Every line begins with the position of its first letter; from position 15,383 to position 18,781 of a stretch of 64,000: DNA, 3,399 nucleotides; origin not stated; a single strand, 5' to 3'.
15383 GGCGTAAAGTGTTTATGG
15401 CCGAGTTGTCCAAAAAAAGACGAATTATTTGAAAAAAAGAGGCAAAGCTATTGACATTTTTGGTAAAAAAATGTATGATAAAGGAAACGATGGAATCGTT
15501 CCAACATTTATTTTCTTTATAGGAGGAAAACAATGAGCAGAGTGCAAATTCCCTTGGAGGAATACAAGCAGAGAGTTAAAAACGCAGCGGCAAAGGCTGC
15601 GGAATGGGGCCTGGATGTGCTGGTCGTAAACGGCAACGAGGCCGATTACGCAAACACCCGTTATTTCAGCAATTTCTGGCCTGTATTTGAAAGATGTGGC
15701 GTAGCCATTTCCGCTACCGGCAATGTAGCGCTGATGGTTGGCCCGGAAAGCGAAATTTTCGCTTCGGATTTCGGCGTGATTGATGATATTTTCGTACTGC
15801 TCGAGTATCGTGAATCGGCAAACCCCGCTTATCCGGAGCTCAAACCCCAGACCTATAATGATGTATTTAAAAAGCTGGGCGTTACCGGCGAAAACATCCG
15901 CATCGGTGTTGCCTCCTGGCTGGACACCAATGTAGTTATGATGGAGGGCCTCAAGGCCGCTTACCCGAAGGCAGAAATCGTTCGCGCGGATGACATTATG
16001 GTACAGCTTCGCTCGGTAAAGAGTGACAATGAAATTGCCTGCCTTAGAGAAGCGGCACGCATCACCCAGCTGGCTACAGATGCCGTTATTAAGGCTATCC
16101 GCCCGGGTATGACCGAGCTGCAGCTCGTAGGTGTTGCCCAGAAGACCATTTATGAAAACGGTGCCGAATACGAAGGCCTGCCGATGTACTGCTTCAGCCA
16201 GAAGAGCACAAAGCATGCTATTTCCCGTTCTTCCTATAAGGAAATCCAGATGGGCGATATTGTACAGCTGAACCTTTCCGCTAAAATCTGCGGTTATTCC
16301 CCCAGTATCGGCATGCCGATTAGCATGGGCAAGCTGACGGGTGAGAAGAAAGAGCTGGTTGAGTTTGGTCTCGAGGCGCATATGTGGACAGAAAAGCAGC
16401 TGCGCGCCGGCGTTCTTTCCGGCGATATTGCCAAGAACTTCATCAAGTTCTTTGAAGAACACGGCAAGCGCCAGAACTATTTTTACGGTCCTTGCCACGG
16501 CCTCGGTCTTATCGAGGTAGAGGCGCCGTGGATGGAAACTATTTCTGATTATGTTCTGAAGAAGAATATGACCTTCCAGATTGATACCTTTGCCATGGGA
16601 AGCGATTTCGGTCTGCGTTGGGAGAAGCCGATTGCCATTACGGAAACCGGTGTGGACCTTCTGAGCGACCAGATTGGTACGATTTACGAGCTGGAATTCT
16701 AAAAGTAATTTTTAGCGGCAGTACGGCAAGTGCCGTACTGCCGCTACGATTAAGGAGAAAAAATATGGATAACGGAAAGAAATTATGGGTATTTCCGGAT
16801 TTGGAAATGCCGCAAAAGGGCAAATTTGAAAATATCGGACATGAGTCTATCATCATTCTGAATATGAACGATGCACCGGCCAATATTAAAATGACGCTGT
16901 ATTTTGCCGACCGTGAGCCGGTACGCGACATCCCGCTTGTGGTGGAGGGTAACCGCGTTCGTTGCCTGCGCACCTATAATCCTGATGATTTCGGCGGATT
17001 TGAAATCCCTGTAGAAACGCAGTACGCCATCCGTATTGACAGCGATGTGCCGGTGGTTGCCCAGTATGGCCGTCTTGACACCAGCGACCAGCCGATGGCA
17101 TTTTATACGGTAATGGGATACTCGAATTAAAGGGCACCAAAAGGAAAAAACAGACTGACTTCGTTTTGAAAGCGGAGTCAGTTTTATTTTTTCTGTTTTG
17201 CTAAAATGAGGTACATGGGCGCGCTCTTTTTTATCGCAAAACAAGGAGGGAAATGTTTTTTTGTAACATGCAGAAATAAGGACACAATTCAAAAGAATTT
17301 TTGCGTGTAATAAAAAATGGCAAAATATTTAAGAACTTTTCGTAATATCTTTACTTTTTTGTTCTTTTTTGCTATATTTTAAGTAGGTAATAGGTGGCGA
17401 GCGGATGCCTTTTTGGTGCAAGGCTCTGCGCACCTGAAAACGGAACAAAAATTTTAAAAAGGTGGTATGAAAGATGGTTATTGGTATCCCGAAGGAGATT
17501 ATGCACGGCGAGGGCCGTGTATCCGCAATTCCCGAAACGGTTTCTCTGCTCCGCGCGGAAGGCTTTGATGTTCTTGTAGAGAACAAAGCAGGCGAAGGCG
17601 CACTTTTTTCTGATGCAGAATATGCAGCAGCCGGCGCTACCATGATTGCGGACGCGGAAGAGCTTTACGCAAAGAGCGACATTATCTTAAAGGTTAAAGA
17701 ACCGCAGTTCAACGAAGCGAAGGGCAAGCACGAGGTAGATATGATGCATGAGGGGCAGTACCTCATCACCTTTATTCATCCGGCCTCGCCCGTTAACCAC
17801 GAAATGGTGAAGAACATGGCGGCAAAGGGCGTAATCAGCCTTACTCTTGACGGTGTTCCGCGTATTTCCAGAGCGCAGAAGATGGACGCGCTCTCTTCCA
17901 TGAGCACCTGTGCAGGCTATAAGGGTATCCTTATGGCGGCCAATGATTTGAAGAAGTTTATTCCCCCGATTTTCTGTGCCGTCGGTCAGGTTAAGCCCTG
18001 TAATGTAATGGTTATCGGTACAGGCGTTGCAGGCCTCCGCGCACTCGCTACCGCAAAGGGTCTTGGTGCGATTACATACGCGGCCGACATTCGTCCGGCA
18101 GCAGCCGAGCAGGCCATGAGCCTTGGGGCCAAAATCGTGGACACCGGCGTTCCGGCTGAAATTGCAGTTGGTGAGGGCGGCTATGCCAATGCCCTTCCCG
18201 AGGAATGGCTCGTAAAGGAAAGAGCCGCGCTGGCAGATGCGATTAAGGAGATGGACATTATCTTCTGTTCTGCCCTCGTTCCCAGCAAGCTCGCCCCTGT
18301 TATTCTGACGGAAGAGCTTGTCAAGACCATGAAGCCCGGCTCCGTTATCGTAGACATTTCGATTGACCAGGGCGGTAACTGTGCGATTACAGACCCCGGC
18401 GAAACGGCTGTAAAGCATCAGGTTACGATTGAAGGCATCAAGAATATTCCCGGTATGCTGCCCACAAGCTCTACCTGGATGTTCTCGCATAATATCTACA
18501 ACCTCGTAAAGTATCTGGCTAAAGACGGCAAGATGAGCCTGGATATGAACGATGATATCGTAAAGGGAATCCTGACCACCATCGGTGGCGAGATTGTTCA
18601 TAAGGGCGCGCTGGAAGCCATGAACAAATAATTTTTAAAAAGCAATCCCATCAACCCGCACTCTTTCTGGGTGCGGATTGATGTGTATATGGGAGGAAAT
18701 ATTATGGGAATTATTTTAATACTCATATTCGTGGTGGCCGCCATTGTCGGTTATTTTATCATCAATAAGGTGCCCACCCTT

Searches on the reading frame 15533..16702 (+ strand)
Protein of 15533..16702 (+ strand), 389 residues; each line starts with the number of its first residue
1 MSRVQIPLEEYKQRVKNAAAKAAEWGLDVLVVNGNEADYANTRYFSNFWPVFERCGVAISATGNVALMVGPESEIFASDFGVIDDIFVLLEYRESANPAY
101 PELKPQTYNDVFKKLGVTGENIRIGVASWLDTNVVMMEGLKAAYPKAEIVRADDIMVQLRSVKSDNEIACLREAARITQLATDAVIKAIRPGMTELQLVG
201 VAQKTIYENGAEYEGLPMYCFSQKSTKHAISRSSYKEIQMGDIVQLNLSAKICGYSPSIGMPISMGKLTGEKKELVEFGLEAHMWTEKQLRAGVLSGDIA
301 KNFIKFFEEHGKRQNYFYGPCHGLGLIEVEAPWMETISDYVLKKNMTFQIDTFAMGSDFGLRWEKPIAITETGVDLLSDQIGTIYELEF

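Call 69: search_protein_families(library=pfam, proteins=[window:15533-16702:+], max_evalue=0.00001)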
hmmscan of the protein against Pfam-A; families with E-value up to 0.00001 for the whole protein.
window:15533-16702:+ (389 aa): 2 families
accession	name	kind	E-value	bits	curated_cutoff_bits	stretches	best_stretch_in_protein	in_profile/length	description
PF00557.29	Peptidase_M24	-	1.2e-25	91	23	1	170-371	2-208/208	Metallopeptidase family M24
PF01321.24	Creatinase_N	-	6.2e-08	33.7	22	1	14-162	1-128/128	Creatinase/Prolidase N-terminal domain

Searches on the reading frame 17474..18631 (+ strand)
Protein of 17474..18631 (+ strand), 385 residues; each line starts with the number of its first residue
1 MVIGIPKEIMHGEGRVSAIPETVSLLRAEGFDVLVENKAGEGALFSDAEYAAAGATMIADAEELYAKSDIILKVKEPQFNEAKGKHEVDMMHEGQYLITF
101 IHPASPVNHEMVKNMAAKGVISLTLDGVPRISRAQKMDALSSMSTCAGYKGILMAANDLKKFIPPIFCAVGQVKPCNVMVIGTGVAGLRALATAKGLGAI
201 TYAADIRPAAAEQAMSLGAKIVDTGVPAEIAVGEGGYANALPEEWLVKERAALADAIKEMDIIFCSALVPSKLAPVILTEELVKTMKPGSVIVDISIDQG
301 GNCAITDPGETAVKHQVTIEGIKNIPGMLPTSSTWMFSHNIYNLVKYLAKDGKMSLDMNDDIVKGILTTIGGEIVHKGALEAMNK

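Call 69: search_protein_families(library=pfam, proteins=[window:17474-18631:+], max_evalue=0.00001)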
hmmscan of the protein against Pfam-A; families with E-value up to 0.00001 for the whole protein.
window:17474-18631:+ (385 aa): 2 families
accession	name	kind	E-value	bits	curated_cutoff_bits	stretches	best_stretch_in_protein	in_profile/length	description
PF01262.27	AlaDh_PNT_C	-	8.1e-57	192.5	23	1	152-377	2-214/214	Alanine dehydrogenase/PNT, C-terminal domain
PF05222.21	AlaDh_PNT_N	-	2.4e-43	148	30.4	1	4-147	1-136/136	Alanine dehydrogenase/PNT, N-terminal domain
